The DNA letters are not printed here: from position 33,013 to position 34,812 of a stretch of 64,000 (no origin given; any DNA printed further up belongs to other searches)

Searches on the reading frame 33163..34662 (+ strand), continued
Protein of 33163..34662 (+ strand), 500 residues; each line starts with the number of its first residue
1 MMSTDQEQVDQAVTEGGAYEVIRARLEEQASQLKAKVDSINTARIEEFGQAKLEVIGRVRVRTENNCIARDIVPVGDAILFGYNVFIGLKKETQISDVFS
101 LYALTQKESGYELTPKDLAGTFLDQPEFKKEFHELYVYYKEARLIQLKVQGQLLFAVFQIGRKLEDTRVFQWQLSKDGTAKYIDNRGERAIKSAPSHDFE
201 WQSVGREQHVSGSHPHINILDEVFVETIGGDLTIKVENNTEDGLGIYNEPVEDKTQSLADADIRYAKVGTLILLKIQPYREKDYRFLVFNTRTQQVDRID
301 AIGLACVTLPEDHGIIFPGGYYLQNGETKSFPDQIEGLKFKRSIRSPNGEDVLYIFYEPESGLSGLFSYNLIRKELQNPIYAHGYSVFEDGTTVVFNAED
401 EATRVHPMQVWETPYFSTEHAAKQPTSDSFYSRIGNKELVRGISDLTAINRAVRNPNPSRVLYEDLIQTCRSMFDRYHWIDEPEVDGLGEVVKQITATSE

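Call 83: get_annotated_region(hit=H5, flank=7000)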
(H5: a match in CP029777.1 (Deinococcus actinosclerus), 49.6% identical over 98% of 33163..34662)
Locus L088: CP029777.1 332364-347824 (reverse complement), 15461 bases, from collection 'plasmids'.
description: Deinococcus actinosclerus strain SJTR plasmid unnamed3, complete sequence
organism: Deinococcus actinosclerus (NCBI taxid 1768108)
taxonomy: Bacteria; Deinococcota; Deinococci; Deinococcales; Deinococcaceae; Deinococcus; Deinococcus actinosclerus
host: -; source: mixed culture,wastewater; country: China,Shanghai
typing (MOB-suite, as given by PLSDB): non-mobilizable
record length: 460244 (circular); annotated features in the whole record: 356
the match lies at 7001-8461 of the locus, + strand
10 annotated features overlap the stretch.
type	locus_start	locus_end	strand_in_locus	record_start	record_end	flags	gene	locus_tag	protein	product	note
CDS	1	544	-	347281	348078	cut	modB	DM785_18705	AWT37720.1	molybdate ABC transporter permease subunit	-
CDS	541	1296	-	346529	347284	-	modA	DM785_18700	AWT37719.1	molybdate ABC transporter substrate-binding protein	-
CDS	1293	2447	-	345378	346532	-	-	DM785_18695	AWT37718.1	XRE family transcriptional regulator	-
CDS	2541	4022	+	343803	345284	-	-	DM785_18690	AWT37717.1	GGDEF domain-containing protein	-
CDS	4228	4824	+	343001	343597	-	-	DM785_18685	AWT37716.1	hypothetical protein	-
CDS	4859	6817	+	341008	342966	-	-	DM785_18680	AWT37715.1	hypothetical protein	-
CDS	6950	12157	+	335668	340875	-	-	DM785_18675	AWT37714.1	DNA repair protein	-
CDS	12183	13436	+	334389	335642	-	-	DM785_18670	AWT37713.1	glycerate kinase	-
CDS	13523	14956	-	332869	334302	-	-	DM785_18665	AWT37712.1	guanine permease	-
CDS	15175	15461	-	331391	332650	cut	-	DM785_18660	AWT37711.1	transcriptional regulator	-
